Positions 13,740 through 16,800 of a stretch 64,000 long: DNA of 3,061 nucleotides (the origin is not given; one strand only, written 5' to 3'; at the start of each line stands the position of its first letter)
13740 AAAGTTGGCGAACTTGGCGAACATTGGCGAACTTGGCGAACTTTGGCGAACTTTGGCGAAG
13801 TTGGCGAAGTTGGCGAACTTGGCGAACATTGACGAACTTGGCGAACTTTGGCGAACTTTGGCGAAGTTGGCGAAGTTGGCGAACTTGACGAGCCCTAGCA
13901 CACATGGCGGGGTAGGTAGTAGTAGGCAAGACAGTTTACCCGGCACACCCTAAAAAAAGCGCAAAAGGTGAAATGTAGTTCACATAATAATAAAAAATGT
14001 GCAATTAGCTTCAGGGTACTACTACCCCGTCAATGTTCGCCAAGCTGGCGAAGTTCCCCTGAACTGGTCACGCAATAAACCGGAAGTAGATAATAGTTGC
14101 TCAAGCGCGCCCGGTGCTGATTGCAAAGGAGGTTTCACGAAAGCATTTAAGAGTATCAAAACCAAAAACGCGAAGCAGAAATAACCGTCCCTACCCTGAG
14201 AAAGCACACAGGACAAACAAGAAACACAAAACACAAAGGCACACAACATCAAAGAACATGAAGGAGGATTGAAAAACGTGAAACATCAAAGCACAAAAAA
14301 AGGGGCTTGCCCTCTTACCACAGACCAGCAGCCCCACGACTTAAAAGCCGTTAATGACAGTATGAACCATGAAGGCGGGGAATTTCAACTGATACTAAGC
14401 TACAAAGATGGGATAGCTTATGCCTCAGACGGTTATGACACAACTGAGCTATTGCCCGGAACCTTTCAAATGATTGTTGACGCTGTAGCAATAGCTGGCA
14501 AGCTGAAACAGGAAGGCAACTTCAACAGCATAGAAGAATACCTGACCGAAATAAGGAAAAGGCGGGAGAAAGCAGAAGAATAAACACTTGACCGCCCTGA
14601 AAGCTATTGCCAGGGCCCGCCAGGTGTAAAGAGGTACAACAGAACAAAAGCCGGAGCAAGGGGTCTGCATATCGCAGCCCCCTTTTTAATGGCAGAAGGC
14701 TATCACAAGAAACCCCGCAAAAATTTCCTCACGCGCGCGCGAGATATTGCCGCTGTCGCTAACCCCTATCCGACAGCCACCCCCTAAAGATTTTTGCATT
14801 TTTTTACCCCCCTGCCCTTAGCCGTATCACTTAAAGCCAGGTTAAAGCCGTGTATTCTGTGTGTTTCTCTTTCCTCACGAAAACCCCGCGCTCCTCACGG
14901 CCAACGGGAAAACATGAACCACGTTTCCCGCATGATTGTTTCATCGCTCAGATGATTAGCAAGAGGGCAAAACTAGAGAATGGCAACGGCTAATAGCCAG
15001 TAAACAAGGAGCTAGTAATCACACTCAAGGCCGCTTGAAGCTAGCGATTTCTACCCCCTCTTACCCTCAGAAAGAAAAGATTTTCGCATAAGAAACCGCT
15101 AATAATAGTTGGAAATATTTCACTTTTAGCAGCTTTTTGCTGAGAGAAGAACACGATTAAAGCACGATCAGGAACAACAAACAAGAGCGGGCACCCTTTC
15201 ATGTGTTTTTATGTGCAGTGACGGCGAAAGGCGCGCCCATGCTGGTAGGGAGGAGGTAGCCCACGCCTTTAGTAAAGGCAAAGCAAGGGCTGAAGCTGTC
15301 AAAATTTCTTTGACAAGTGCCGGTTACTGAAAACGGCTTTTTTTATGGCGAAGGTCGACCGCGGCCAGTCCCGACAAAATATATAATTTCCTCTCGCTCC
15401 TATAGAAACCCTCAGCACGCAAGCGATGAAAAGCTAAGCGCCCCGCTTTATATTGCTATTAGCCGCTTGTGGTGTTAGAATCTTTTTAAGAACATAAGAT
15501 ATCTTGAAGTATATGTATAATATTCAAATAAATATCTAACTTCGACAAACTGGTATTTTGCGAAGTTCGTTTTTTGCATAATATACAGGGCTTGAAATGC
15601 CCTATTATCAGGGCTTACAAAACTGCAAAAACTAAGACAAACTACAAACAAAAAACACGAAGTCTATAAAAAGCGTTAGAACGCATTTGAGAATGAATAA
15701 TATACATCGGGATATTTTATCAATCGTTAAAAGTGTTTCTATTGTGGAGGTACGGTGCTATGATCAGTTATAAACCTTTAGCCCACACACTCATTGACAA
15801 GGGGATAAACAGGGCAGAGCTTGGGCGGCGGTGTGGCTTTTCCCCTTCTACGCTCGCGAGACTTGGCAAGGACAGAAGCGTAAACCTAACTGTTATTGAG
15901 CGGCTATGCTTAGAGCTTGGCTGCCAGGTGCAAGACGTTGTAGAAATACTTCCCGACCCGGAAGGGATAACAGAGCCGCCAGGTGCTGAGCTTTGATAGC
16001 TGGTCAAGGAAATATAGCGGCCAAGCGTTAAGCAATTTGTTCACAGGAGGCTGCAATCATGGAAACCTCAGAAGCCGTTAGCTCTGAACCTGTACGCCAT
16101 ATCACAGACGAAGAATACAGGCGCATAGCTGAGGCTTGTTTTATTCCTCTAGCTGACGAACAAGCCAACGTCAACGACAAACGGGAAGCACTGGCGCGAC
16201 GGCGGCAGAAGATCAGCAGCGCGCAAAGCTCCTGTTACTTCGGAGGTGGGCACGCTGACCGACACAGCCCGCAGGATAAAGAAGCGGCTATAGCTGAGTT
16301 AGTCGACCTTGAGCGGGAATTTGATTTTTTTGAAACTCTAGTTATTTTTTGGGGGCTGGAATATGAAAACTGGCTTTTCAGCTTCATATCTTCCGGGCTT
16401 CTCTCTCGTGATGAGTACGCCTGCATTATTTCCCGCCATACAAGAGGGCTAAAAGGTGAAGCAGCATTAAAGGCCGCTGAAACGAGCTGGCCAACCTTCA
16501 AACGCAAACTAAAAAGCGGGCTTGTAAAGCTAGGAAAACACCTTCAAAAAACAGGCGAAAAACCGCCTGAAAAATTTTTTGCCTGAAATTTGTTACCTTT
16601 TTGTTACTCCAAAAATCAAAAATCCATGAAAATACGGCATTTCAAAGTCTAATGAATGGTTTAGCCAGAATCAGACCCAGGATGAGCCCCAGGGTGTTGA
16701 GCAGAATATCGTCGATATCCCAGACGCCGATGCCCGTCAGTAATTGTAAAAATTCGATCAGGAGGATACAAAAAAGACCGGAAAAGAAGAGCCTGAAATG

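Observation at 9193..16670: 7.5-kb satellite/PICI-like island inserted in the 3' end of a VanZ-like gene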

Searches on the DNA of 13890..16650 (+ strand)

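Call 29: search_dna_similar(query=window:13890-16650:+, collection=phages, mode=distant, max_evalue=0.001)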
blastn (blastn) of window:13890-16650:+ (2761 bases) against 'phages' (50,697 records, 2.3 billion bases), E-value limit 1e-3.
No match.

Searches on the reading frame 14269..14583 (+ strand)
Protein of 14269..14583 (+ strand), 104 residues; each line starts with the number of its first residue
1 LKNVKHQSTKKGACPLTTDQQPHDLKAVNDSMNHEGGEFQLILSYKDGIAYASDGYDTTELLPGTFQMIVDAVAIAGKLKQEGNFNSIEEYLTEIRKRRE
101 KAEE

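Call 6: search_protein_families(library=pfam, proteins=[window:14269-14583:+], max_evalue=0.01)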
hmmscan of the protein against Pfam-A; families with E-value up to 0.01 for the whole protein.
window:14269-14583:+ (104 aa): 0 families

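Call 11: search_protein_families(library=phrogs, proteins=[window:14269-14583:+], max_evalue=0.01)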
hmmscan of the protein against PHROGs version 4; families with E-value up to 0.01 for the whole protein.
window:14269-14583:+ (104 aa): 0 families

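Call 22: search_protein_families(library=padloc, proteins=[window:14269-14583:+], max_evalue=0.01)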
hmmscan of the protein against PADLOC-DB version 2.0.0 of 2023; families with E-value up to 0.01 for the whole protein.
window:14269-14583:+ (104 aa): 0 families

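Call 23: search_protein_families(library=ncbifam, proteins=[window:14269-14583:+], max_evalue=0.01)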
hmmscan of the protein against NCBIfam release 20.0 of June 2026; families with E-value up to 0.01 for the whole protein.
window:14269-14583:+ (104 aa): 0 families

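Call 42: search_protein_families(library=pfam, proteins=[window:14269-14583:+], max_evalue=5)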
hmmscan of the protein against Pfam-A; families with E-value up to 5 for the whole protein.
window:14269-14583:+ (104 aa): 0 families

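Call 87: find_homologous_proteins(query=window:14278-14583:+, max_evalue=0.001)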
Query window:14278-14583:+ (101 aa): 2 proteins with E <= 0.001 among 3 candidates.
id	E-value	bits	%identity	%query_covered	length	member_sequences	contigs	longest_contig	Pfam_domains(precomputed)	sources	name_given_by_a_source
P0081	1.5e-58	213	97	100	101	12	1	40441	-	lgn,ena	-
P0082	2.9e-55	202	93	100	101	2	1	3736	-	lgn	-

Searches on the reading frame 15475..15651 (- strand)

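Call 66: search_protein_families(library=phrogs, proteins=[window:15475-15651:-], max_evalue=1)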
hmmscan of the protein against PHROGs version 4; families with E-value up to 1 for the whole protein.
window:15475-15651:- (58 aa): 1 family
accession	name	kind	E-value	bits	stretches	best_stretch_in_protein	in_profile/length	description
phrog_14082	-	unknown function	0.26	12.4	1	25-50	75-100/104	-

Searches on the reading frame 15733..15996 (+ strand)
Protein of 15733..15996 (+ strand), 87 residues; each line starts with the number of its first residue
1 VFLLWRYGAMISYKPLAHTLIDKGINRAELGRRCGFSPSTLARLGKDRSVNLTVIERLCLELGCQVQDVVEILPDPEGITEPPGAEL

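Call 6: search_protein_families(library=pfam, proteins=[window:15733-15996:+], max_evalue=0.01)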
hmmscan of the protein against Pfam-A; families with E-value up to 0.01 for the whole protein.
window:15733-15996:+ (87 aa): 4 families
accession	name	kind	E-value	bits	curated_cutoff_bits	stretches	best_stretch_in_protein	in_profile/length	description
PF13443.12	HTH_26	-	1e-13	51.8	22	1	18-75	4-63/63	Cro/C1-type HTH DNA-binding domain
PF01381.28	HTH_3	-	0.00021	21.7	23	1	23-67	8-53/55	Helix-turn-helix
PF13560.12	HTH_31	-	0.00075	20.2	27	1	24-64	14-56/64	Helix-turn-helix domain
PF13936.12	HTH_38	-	0.0013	18.9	27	1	18-43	14-39/44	Helix-turn-helix domain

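Call 11: search_protein_families(library=phrogs, proteins=[window:15733-15996:+], max_evalue=0.01)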
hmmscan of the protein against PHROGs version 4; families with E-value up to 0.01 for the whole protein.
window:15733-15996:+ (87 aa): 3 families
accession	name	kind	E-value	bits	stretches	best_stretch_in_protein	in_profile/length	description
phrog_3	-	transcription regulation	8.5e-06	26.8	1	9-80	86-153/430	transcriptional repressor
phrog_8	-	transcription regulation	4.2e-05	24.2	1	20-79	166-225/346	transcriptional regulator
phrog_9103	-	transcription regulation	0.0078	17.3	1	26-70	24-68/78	transcriptional repressor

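Call 22: search_protein_families(library=padloc, proteins=[window:15733-15996:+], max_evalue=0.01)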
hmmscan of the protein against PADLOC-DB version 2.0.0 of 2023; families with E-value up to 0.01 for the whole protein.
window:15733-15996:+ (87 aa): 0 families

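Call 23: search_protein_families(library=ncbifam, proteins=[window:15733-15996:+], max_evalue=0.01)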
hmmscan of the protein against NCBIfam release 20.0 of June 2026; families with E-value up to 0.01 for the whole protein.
window:15733-15996:+ (87 aa): 1 family
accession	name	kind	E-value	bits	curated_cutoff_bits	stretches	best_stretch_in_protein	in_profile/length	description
NF000090.1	trans_reg_VanU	equivalog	7e-13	48.6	150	1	11-75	3-67/75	glycopeptide resistance transcriptional regulator VanU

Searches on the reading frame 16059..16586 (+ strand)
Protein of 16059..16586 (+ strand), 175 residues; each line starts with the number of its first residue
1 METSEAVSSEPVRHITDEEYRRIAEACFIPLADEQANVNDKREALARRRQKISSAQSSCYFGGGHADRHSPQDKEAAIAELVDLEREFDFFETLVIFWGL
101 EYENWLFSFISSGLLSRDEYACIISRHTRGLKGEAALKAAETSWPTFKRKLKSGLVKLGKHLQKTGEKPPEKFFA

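Call 6: search_protein_families(library=pfam, proteins=[window:16059-16586:+], max_evalue=0.01)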
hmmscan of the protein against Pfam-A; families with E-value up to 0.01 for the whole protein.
window:16059-16586:+ (175 aa): 0 families

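Call 11: search_protein_families(library=phrogs, proteins=[window:16059-16586:+], max_evalue=0.01)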
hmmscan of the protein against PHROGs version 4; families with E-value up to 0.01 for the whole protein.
window:16059-16586:+ (175 aa): 0 families

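Call 22: search_protein_families(library=padloc, proteins=[window:16059-16586:+], max_evalue=0.01)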
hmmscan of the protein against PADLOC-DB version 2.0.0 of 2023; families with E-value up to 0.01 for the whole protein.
window:16059-16586:+ (175 aa): 0 families

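Call 23: search_protein_families(library=ncbifam, proteins=[window:16059-16586:+], max_evalue=0.01)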
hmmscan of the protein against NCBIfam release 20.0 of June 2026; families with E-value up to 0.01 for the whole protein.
window:16059-16586:+ (175 aa): 0 families

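Call 34: find_homologous_proteins(query=window:16059-16586:+, max_evalue=0.001)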
Query window:16059-16586:+ (175 aa): 2 proteins with E <= 0.001 among 160 candidates.
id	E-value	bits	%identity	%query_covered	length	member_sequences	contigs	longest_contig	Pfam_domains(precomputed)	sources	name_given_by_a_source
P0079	1.3e-101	355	93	99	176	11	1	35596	-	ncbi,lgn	-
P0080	1.1e-88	313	83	100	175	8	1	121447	-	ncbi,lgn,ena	-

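Call 38: find_encoding_contigs(protein=P0080, flank=10000, max_places=4)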
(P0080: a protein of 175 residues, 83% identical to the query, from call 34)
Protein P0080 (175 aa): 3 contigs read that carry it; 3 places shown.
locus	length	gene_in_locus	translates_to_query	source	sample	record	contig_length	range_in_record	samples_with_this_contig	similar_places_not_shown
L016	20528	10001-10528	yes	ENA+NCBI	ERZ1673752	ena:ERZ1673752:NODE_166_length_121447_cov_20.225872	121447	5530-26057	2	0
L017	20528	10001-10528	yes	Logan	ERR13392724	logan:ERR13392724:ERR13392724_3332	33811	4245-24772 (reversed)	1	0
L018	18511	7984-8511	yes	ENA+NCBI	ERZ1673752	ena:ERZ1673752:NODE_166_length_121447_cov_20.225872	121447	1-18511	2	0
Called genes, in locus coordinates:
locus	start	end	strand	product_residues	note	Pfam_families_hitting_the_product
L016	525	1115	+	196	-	-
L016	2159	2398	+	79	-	PF13443:HTH_26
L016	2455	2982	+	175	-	-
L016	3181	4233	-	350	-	PF14657:Arm-DNA-bind_4 (weak), PF14659:Phage_int_SAM_3, PF00589:Phage_integrase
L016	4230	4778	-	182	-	PF01381:HTH_3, PF12844:HTH_19, PF13560:HTH_31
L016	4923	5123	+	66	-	PF13443:HTH_26, PF01381:HTH_3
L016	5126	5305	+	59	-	-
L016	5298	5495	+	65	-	-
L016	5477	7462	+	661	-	PF13481:AAA_25, PF03796:DnaB_C (faint)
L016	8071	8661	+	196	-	-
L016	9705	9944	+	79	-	PF13443:HTH_26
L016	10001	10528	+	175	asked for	-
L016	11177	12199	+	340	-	PF02673:BacA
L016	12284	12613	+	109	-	PF14131:DUF4298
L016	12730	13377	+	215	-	PF13241:NAD_binding_7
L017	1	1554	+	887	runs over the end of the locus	PF01326:PPDK_N, PF00391:PEP-utilizers, PF02896:PEP-utilizers_C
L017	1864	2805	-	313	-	PF00126:HTH_1, PF03466:LysR_substrate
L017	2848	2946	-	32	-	-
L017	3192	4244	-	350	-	PF14657:Arm-DNA-bind_4 (weak), PF14659:Phage_int_SAM_3, PF00589:Phage_integrase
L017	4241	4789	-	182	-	PF01381:HTH_3, PF12844:HTH_19, PF13560:HTH_31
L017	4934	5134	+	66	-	PF13443:HTH_26, PF01381:HTH_3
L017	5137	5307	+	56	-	-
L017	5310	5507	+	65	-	-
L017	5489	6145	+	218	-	-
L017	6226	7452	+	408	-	PF13481:AAA_25, PF03796:DnaB_C (faint)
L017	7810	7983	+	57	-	-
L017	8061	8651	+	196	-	-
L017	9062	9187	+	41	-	-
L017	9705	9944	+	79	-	PF13443:HTH_26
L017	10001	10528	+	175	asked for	-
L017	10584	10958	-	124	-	PF04892:VanZ-LLP1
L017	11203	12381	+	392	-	PF02673:BacA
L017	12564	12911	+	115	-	PF14131:DUF4298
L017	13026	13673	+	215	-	PF13241:NAD_binding_7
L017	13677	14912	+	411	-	PF02277:DBI_PRT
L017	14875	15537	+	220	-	PF02283:CobU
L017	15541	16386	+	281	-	PF02654:CobS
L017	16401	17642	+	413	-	PF02283:CobU, PF00300:His_Phos_1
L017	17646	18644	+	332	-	PF03186:CobD_Cbib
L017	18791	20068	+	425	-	PF00155:Aminotran_1_2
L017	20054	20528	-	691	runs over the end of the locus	PF02922:CBM_48, PF22019:GlgB_N (weak), PF00128:Alpha-amylase, PF02806:Alpha-amylase_C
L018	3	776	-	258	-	?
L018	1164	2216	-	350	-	PF14657:Arm-DNA-bind_4 (weak), PF14659:Phage_int_SAM_3, PF00589:Phage_integrase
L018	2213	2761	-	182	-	PF01381:HTH_3, PF12844:HTH_19, PF13560:HTH_31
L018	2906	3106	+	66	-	PF13443:HTH_26, PF01381:HTH_3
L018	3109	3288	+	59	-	-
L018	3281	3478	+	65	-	-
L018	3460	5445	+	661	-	PF13481:AAA_25, PF03796:DnaB_C (faint)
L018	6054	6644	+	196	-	-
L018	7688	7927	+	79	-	PF13443:HTH_26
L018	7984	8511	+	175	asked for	-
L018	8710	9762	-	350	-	PF14657:Arm-DNA-bind_4 (weak), PF14659:Phage_int_SAM_3, PF00589:Phage_integrase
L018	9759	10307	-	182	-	PF01381:HTH_3, PF12844:HTH_19, PF13560:HTH_31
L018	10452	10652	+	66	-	PF13443:HTH_26, PF01381:HTH_3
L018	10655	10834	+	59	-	-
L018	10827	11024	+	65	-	-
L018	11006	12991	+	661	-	PF13481:AAA_25, PF03796:DnaB_C (faint)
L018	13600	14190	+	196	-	-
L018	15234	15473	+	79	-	PF13443:HTH_26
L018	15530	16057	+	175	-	-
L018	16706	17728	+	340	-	PF02673:BacA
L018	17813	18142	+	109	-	PF14131:DUF4298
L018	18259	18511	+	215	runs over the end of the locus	PF13241:NAD_binding_7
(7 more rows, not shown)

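Call 40: predict_structure(alignment_id=A2)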
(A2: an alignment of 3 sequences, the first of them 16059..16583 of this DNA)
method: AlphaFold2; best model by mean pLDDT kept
length: 175 residues; sequences in the alignment: 3
mean_pLDDT: 51.2   pTM: 0.33
mean pLDDT of the five models: 51.2, 47.4, 47.4, 46.1, 41.1
residues with pLDDT >= 90: 0; 70-90: 6; 50-70: 77; < 50: 92
segments of 3 or more residues with pLDDT < 50: 1-11, 24-31, 33-35, 62-67, 89-91, 93-106, 108-115, 124-138, 147-152, 154-156, 169-175
pLDDT, mean of each block of 10 residues (from residue 1): 38 57 48 53 70 60 50 64 55 46 46 48 47 43 49 48 56 34
secondary structure, 60 per line:
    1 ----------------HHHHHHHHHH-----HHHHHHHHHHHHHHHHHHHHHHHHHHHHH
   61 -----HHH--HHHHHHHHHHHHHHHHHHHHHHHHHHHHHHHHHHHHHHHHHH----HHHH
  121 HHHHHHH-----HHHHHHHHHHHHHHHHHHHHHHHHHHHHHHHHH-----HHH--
elements in order: H17-26 H32-60 H71-112 H117-127 H133-165

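Call 41: search_protein_representatives(protein=window:16059-16586:+)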
Query: 175 residues. Proteins with E-value up to 0.001 (for the whole library): 1; up to 1e-10: 1; up to 1e-30: 1. The best 1 are listed.
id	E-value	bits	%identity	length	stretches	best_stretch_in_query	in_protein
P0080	3.5e-89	313.0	83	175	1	1-175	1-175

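Call 42: search_protein_families(library=pfam, proteins=[window:16059-16586:+, L018:6054-6644:+], max_evalue=5)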
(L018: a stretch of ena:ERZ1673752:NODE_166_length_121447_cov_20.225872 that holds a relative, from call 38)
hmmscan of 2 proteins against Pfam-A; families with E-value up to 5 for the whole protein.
window:16059-16586:+ (175 aa): 1 family
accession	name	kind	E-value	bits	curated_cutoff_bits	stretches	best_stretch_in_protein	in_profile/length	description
PF09851.14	SHOCT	-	0.81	9.9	27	0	15-22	15-22/28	Short C-terminal domain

L018:6054-6644:+ (196 aa): 0 families

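Call 65: search_protein_families(library=phrogs, proteins=[L018:6054-6644:+], max_evalue=0.01)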
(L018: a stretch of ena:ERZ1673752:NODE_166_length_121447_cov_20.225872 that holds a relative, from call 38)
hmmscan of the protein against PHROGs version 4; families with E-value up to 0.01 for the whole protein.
L018:6054-6644:+ (196 aa): 0 families

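Call 89: find_encoding_contigs(protein=window:16059-16586:+, flank=4000, max_places=10)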
Protein window:16059-16586:+ (175 aa): 5 contigs read that carry it; 4 places shown.
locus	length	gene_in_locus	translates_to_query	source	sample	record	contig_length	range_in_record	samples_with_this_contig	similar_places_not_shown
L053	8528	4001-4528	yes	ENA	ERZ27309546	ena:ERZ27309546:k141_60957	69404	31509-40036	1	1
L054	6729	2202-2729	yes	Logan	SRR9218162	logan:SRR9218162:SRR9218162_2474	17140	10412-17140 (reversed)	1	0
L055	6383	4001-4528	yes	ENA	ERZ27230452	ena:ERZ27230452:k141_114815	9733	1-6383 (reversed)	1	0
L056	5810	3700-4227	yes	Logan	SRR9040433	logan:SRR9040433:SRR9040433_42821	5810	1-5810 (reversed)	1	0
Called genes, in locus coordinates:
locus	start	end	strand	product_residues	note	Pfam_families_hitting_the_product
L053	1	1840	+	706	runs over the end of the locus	PF13481:AAA_25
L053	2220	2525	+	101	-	-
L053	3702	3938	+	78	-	PF13443:HTH_26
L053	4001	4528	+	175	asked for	-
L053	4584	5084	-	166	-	PF04892:VanZ-LLP1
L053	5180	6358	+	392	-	PF02673:BacA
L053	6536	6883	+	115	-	PF14131:DUF4298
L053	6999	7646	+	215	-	PF13241:NAD_binding_7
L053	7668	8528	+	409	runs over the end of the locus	PF02277:DBI_PRT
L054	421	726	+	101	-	-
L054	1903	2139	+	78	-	PF13443:HTH_26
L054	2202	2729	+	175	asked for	-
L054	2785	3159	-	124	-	PF04892:VanZ-LLP1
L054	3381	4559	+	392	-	PF02673:BacA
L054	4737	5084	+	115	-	PF14131:DUF4298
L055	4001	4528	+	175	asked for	-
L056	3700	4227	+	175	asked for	-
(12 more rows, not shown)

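Call 95: search_solved_structures(query=A2, max_evalue=10)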
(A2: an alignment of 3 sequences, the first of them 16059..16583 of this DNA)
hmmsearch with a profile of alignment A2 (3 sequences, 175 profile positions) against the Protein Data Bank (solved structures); distinct sequences matched with E-value up to 10: 2.
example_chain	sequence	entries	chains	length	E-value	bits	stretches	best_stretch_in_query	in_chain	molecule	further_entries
3rpt_X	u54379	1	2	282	0.54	13.1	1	40-79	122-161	Endoglucanase E-2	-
3ru8_X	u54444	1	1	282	1.3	11.8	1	44-79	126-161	Epitope Scaffold 2bodx43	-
